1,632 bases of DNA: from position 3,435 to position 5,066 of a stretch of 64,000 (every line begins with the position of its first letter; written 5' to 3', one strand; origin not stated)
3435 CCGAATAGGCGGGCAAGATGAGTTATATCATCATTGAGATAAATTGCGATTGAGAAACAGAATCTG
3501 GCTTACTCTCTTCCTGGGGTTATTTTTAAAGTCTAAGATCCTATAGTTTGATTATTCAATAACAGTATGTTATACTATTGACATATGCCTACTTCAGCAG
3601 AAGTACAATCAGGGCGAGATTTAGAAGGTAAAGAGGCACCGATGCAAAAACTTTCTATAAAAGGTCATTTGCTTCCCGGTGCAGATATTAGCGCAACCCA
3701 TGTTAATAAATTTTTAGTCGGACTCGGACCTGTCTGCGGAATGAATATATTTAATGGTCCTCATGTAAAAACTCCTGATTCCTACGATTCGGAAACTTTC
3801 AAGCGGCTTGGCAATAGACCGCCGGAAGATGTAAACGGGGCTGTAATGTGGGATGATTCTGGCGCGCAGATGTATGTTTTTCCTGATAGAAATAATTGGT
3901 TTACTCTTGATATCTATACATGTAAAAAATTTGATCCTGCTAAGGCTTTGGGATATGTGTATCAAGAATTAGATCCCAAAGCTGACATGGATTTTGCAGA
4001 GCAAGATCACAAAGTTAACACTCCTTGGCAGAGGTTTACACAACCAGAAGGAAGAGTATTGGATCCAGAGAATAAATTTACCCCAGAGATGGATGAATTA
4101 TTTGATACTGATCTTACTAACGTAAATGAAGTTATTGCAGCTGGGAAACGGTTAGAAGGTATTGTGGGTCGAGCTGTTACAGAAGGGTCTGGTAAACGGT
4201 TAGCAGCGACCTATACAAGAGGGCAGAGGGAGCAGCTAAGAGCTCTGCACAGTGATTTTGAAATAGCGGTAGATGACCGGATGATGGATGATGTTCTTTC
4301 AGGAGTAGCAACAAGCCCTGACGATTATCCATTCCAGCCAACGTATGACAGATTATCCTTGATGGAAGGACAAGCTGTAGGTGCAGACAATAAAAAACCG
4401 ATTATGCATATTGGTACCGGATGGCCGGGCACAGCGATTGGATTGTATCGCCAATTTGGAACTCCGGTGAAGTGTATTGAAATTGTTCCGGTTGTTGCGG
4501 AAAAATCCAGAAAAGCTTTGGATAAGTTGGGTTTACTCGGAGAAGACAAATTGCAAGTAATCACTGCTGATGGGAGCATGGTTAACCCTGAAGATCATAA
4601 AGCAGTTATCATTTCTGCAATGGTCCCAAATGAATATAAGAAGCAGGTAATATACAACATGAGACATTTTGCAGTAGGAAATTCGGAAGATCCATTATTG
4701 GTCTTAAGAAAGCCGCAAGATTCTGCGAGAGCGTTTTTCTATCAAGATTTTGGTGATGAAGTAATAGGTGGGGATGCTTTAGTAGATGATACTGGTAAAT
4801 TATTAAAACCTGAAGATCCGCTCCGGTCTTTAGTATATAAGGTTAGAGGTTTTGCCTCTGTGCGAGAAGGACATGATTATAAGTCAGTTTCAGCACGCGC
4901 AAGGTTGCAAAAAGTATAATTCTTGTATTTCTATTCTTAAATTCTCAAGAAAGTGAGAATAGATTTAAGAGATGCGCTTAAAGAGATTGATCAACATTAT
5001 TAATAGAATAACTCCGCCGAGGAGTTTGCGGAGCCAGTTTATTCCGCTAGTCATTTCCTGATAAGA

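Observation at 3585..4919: AdoMetDC-fold domain fused to a Rossmann-type domain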

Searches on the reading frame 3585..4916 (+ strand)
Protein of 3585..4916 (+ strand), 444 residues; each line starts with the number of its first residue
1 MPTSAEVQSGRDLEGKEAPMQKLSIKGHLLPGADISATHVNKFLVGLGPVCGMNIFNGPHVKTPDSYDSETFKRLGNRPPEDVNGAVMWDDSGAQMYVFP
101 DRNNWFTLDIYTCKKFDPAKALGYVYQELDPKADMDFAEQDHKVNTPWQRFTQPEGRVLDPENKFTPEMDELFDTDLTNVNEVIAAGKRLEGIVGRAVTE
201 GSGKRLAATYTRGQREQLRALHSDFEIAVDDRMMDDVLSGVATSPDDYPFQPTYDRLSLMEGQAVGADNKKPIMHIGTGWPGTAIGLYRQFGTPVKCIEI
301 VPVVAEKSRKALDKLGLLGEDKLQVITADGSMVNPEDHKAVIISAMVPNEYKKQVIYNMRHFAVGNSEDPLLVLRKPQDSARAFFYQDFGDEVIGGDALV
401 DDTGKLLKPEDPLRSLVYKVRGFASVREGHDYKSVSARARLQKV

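Call 3: search_protein_families(library=pfam, proteins=[window:3585-4916:+], max_evalue=10)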
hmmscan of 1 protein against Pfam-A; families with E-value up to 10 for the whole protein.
window:3585-4916:+ (444 aa): 1 family
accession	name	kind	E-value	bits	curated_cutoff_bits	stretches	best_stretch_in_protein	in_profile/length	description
PF02675.21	AdoMet_dc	-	6.3e-06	26.9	25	1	79-132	44-97/107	S-adenosylmethionine decarboxylase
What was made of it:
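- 3642..4034 (+): AdoMetDC class 1b-fold domain (aa 20-150). It carries a family-specific acidic insertion at aa ~62-86. Pfam PF02675 (call 3).
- On Bona fide class 1b AdoMetDC (SpeH/SpeD): Only the central region, aa 79-132, is matched (call 3).
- Checked: Pfam PF02675 scores 26.9 bits (gathering 25), E 6.3e-6 (call 3).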

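Call 4: search_protein_families(library=ncbifam, proteins=[window:3585-4916:+], max_evalue=10)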
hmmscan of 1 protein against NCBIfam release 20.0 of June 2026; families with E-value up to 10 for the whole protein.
window:3585-4916:+ (444 aa): 2 families
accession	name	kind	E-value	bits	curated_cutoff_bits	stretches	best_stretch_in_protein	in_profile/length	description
TIGR03330.1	SAM_DCase_Bsu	equivalog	0.00016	21.9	75.65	1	80-133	50-103/112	adenosylmethionine decarboxylase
NF010549.0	PRK13942.1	equivalog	0.091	12.2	282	1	294-343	104-154/215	protein-L-isoaspartate O-methyltransferase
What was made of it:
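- On Bona fide class 1b AdoMetDC (SpeH/SpeD): 21.9 bits against a cut-off of 75.65 (call 4).
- On SpeE-type aminopropyltransferase (as in the AdoMetDC-SpdSyn fusions): There is no spermidine-synthase Pfam or NCBIfam hit (calls 3, 4).
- TIGR03330 scores 21.9 bits against a cut-off of 75.65 (call 4). The protein scores far below the NCBIfam SpeH cut-off (call 4).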

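Call 5: search_solved_structures(query=window:3585-4916:+, max_evalue=10, show_alignments=3)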
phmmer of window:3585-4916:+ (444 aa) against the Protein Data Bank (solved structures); distinct sequences matched with E-value up to 10: 4.
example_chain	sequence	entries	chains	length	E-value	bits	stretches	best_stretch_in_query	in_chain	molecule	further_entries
3fpe_A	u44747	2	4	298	5.3e-06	28.9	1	249-396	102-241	Putative uncharacterized protein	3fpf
3o31_A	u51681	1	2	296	5.6e-06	28.8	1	249-396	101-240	ThermoNicotianamine Synthase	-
3fpg_A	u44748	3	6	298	5.7e-06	28.8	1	249-396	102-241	Putative uncharacterized protein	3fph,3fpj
2o57_A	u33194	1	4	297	0.32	13.1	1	274-318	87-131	putative sarcosine dimethylglycine methyltransferase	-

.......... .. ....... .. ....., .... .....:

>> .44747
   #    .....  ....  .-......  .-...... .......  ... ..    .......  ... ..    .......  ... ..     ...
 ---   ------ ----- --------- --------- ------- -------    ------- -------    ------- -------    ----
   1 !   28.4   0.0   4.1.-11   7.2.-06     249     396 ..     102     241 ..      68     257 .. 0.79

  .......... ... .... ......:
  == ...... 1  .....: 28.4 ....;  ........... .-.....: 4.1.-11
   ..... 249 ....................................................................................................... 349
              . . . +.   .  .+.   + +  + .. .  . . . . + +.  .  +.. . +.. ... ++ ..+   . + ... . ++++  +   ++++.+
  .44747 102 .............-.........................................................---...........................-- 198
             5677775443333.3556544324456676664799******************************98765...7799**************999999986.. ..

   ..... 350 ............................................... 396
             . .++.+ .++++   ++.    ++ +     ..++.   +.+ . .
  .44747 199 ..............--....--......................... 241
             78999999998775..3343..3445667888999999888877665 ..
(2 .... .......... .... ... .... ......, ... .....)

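Call 6: find_homologous_proteins(query=window:3585-4916:+, max_evalue=0.001)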
Query window:3585-4916:+ (444 aa): 32 proteins with E <= 0.001 among 8000 candidates.
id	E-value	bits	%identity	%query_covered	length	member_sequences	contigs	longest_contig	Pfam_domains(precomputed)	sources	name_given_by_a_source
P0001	0.0e+0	1023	100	100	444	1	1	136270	PF02675.22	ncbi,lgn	-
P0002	3.3e-173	595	59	100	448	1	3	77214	-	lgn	-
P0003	4.8e-173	594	59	100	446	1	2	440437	PF02675.22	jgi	jgi:S-adenosylmethionine/arginine decarboxylase-like enzyme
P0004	7.6e-171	587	59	97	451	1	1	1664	PF02675.22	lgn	-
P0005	6.7e-170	584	60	100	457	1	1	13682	PF02675.22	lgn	-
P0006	6.6e-165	567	55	100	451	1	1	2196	-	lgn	-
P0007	7.3e-165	567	58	98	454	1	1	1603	-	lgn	-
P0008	1.5e-163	563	60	96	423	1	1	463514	PF02675.22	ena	-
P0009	5.4e-163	561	57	100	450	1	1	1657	-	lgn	-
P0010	1.0e-160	554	58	97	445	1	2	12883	PF02675.22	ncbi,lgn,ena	-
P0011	7.4e-159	548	54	100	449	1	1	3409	-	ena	-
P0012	4.4e-156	538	54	100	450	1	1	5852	-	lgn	-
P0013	4.7e-155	535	54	100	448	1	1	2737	PF01135.26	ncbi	-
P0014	7.8e-155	534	57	94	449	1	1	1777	-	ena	-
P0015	1.9e-154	533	54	100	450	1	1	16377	PF02675.22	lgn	-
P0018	8.3e-152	524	54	99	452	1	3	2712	-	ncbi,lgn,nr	ncbi:class I SAM-dependent methyltransferase [Candidatus Woesearchaeota archaeon]|nr:class I SAM-dep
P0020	3.5e-148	512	52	100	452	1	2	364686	-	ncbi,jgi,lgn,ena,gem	-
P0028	1.2e-77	280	52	65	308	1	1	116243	-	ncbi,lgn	-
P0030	1.3e-66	244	45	62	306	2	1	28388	PF02353.27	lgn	-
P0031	1.1e-59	221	41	64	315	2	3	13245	-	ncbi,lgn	-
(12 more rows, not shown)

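Call 8: search_solved_structures(query=A1, max_evalue=1, show_alignments=5)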
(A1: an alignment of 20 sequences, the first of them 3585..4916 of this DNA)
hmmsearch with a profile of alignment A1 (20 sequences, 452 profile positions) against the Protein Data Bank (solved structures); distinct sequences matched with E-value up to 1: 7.
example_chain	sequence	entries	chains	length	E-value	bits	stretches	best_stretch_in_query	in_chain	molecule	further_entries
3fpe_A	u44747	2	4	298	2.5e-10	43.1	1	220-393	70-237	Putative uncharacterized protein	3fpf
3o31_A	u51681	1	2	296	3.1e-10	42.8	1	244-393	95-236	ThermoNicotianamine Synthase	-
3fpg_A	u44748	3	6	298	3.1e-10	42.8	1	244-393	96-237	Putative uncharacterized protein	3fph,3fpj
8zc8_A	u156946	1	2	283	0.0054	18.9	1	241-358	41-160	MitM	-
21zq_A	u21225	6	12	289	0.0057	18.9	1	241-358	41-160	MitM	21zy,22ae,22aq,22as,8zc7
2o57_A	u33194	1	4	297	0.048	15.8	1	268-318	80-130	putative sarcosine dimethylglycine methyltransferase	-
5gm1_A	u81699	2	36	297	0.61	12.2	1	255-306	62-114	O-methylransferase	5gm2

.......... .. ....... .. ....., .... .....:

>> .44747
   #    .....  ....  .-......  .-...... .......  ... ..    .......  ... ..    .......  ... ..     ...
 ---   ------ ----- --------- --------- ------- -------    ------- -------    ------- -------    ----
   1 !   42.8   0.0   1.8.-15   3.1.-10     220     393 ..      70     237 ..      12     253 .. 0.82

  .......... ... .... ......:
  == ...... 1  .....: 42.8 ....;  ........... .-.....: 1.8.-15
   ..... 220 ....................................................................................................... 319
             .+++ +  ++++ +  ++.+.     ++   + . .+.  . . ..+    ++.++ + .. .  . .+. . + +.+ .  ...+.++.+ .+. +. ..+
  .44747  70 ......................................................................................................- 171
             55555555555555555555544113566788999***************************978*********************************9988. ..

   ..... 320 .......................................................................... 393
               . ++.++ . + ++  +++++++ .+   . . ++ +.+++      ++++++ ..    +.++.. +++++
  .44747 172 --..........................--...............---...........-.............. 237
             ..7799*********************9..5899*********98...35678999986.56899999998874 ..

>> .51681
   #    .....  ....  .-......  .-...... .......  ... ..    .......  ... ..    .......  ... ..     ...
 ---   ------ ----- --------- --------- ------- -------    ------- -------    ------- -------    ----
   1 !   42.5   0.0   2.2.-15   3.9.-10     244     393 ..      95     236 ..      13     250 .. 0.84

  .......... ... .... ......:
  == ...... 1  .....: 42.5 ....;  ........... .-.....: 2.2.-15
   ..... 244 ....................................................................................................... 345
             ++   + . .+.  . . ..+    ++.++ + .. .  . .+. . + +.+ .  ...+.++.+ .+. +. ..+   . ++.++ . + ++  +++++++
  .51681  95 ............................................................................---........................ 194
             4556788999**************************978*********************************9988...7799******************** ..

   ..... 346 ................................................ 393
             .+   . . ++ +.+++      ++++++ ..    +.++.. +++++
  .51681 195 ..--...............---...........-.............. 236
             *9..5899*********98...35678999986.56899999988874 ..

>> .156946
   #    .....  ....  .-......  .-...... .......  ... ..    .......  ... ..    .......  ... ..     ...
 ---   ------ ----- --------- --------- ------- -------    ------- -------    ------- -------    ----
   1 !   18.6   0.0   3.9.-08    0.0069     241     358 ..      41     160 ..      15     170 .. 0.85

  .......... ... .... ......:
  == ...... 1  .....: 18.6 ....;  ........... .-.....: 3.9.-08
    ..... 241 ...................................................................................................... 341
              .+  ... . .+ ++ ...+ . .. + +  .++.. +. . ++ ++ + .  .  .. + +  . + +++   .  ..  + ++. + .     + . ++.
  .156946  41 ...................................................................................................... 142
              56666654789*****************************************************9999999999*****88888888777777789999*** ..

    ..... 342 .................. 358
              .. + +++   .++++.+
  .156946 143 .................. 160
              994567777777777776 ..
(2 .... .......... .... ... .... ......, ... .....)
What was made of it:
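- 4062..4916 (+): Nicotianamine-synthase-like domain (aa 160-444): a helical N-subdomain followed by a class I Rossmann SAM-binding subdomain. phmmer and profile against MtNAS 3FPE, E 5e-6 and 2.5e-10 (calls 5, 8).
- On Nicotianamine synthase / CntL superfamily: D230 (invariant, Asp rather than Glu) and Y254 align with E81 and Y107 (call 8). A profile search against PDB links the window family to MtNAS at E 2.5e-10 (call 8).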

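Call 11: find_encoding_contigs(protein=P0001, flank=10000, max_places=3)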
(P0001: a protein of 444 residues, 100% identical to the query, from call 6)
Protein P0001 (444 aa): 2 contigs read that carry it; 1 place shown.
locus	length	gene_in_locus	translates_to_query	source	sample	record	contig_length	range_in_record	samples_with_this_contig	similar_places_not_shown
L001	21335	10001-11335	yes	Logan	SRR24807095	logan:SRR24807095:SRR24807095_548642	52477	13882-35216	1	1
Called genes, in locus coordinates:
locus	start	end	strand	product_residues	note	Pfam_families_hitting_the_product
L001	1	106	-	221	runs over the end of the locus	-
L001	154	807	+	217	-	PF00963:Cohesin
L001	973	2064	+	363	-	PF00154:RecA_N, PF08423:Rad51, PF06745:ATPase (weak), PF21096:RecA_C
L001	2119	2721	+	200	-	-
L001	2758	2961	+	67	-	-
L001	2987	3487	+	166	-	PF21982:RecX_HTH1, PF02631:RecX_HTH2, PF21981:RecX_HTH3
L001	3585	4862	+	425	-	PF12072:RNase_Y_N, PF00013:KH_1 (weak), PF22891:KH_PNO1_2nd (weak), PF01966:HD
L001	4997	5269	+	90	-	PF00216:Bac_DNA_binding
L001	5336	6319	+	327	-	PF00005:ABC_tran, PF13304:AAA_21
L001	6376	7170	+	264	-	PF01061:ABC2_membrane (weak), PF06182:ABC2_membrane_6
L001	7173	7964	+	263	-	PF06182:ABC2_membrane_6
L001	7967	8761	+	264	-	PF06182:ABC2_membrane_6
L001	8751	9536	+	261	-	PF06182:ABC2_membrane_6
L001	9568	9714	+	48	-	-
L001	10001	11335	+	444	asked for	PF02675:AdoMet_dc (weak)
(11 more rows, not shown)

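Call 22: find_encoding_contigs(protein=P0003, flank=8000, max_places=2)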
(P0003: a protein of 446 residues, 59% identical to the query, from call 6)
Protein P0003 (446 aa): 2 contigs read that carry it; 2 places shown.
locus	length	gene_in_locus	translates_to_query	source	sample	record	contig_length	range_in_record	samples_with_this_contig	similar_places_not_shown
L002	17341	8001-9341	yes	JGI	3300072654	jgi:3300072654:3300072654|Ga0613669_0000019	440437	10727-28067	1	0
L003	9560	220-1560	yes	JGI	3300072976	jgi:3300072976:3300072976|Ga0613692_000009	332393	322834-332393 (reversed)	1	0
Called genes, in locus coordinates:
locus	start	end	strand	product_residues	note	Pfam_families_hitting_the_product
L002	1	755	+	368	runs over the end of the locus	PF00154:RecA_N, PF06745:ATPase (faint), PF08423:Rad51, PF27531:MT3502_N (faint), PF21096:RecA_C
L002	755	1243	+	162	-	PF21982:RecX_HTH1, PF02631:RecX_HTH2, PF21981:RecX_HTH3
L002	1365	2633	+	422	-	PF12072:RNase_Y_N, PF00013:KH_1, PF22891:KH_PNO1_2nd (weak), PF01966:HD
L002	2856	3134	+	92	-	PF00216:Bac_DNA_binding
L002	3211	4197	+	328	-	PF00005:ABC_tran, PF13304:AAA_21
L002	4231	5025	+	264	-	PF06182:ABC2_membrane_6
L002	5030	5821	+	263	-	PF06182:ABC2_membrane_6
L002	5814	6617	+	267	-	PF06182:ABC2_membrane_6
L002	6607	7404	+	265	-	PF06182:ABC2_membrane_6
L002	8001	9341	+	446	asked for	PF02675:AdoMet_dc (weak)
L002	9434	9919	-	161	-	PF00892:EamA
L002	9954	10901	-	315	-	PF01757:Acyl_transf_3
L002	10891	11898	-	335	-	PF02646:RmuC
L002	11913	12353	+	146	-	PF00072:Response_reg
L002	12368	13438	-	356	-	PF00814:TsaD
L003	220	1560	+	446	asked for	PF02675:AdoMet_dc (weak)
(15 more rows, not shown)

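Call 23: find_encoding_contigs(protein=P0008, flank=8000, max_places=2)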
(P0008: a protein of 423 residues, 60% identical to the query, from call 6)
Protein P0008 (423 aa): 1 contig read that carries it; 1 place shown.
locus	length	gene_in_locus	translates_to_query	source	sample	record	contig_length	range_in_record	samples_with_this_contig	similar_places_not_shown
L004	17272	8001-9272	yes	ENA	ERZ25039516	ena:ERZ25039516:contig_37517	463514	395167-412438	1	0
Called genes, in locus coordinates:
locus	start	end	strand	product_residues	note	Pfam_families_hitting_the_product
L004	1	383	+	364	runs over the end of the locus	PF00154:RecA_N, PF08423:Rad51, PF06745:ATPase (faint), PF21096:RecA_C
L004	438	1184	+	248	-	PF01553:Acyltransferase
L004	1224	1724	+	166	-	PF21982:RecX_HTH1, PF02631:RecX_HTH2, PF21981:RecX_HTH3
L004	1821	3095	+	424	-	PF12072:RNase_Y_N, PF00013:KH_1 (weak), PF22891:KH_PNO1_2nd (weak), PF01966:HD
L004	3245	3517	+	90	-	PF00216:Bac_DNA_binding, PF18291:HU-HIG (weak)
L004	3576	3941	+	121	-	PF05635:23S_rRNA_IVP, PF22296:bAvd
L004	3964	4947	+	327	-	PF00005:ABC_tran, PF13304:AAA_21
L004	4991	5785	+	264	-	PF01061:ABC2_membrane (weak), PF06182:ABC2_membrane_6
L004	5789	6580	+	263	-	PF06182:ABC2_membrane_6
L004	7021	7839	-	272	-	PF01978:TrmB, PF12840:HTH_20 (weak), PF13412:HTH_24 (weak), PF01022:HTH_5 (faint)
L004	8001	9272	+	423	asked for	PF02675:AdoMet_dc (weak)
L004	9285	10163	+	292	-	-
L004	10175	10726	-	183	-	PF00561:Abhydrolase_1 (weak), PF06821:Ser_hydrolase, PF12697:Abhydrolase_6 (faint)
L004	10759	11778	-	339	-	PF02646:RmuC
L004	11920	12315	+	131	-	PF00072:Response_reg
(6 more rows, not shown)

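Call 24: find_encoding_contigs(protein=P0020, flank=8000, max_places=2)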
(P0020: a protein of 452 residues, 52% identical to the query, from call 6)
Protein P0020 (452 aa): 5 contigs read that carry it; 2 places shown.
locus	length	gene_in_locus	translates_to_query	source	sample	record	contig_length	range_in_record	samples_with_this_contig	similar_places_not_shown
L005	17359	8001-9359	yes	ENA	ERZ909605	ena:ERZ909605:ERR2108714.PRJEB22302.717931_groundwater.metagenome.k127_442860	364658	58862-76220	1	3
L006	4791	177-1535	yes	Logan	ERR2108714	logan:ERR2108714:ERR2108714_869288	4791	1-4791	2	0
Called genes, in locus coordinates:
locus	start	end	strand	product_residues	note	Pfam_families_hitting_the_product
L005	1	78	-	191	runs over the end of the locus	PF08843:AbiEii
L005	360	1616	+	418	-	-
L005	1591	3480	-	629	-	PF02824:TGS (weak), PF07973:tRNA_SAD, PF00587:tRNA-synt_2b, PF03129:HGTP_anticodon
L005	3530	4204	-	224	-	-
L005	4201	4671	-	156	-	-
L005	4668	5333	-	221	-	PF04967:HTH_10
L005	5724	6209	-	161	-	PF05168:HEPN, PF01909:NTP_transf_2, PF18765:Polbeta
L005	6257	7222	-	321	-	PF00126:HTH_1 (faint), PF01022:HTH_5 (faint), PF13404:HTH_AsnC-type, PF13412:HTH_24, PF01047:MarR, PF08279:HTH_11 (weak), PF13404:HTH_AsnC-type, PF13412:HTH_24, +8 more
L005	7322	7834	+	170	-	-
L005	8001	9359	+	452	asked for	-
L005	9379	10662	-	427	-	-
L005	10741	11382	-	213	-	-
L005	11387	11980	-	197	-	-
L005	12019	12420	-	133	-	-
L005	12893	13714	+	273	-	-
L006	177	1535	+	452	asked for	-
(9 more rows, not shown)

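Call 25: predict_structure(alignment_id=A1)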
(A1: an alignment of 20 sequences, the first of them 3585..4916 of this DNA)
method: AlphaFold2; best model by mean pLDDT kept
length: 444 residues; sequences in the alignment: 20
mean_pLDDT: 90.1   pTM: 0.84
mean pLDDT of the five models: 90.1, 89.5, 89.0, 88.8, 87.7
residues with pLDDT >= 90: 316; 70-90: 103; 50-70: 24; < 50: 1
segments of 3 or more residues with pLDDT < 50: none
pLDDT, mean of each block of 10 residues (from residue 1): 68 59 96 92 92 81 75 71 86 90 94 88 95 95 86 86 96 96 97 96 96 95 96 98 97 97 96 92 97 97 97 98 96 94 93 93 85 94 91 73 93 94 76 86 92
secondary structure, 60 per line:
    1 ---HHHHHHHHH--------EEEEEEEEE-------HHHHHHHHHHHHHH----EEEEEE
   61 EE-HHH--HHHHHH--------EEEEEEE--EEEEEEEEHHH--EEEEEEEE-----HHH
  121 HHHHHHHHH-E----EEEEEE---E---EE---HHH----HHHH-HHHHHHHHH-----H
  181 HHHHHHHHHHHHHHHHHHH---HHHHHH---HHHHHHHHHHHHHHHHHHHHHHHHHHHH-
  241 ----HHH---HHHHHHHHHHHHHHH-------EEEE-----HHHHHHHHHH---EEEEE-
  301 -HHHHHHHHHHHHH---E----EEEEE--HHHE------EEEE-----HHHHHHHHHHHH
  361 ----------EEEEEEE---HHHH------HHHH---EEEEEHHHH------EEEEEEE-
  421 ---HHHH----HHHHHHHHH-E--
elements in order: H4-12 E21-29 H37-50 E55-62 H69-74 E83-89 E92-99 E105-112 H118-129 E136-141 H161-164 H166-174 H180-199 H203-208 H212-239 H251-265 E273-276 H282-291 E295-299 H302-314 E323-327 E340-343 H349-360 E371-377 H381-384 H391-394 E398-402 H403-406 E413-419 H424-427 H432-440

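Call 26: search_protein_representatives(alignment_id=A1)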
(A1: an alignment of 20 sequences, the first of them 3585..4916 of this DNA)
Query: 20 sequences, 452 profile positions. Proteins with E-value up to 0.001 (for the whole library): 589; up to 1e-10: 96; up to 1e-30: 25. The best 150 are listed.
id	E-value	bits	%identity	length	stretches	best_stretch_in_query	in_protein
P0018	4.2e-210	714.9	-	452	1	1-450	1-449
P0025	1.3e-202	690.1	-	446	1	1-450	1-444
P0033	1.5e-138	479.0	-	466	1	1-427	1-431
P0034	1.2e-123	429.8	-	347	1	14-331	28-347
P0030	6.9e-120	417.5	-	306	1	154-449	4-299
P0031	9.4e-113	394.0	-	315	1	145-450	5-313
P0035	1.5e-110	386.7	-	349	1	89-440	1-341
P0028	2.1e-109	382.9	-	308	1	158-450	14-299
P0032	1.4e-96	340.6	-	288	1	168-447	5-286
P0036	1.7e-86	307.4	-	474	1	18-423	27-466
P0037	3.0e-86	306.6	-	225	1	229-447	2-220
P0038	3.0e-84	300.0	-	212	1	235-445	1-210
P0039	1.2e-76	275.0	-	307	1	151-448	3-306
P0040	8.4e-70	252.4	-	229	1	235-450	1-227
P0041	1.6e-67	244.9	-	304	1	176-446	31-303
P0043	8.7e-59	216.1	-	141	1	16-151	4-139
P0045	5.5e-50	187.1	-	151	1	16-152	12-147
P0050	1.3e-33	133.1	-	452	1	33-393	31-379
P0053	2.1e-29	119.2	-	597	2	92-327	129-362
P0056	1.2e-23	100.3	-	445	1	35-389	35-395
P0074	3.7e-16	75.6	-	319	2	9-132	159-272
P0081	7.9e-15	71.2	-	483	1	96-396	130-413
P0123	1.1e-10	57.5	-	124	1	20-132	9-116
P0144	6.9e-10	54.9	-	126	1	22-131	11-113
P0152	1.3e-09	54.0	-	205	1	20-135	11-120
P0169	4.1e-09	52.3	-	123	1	32-132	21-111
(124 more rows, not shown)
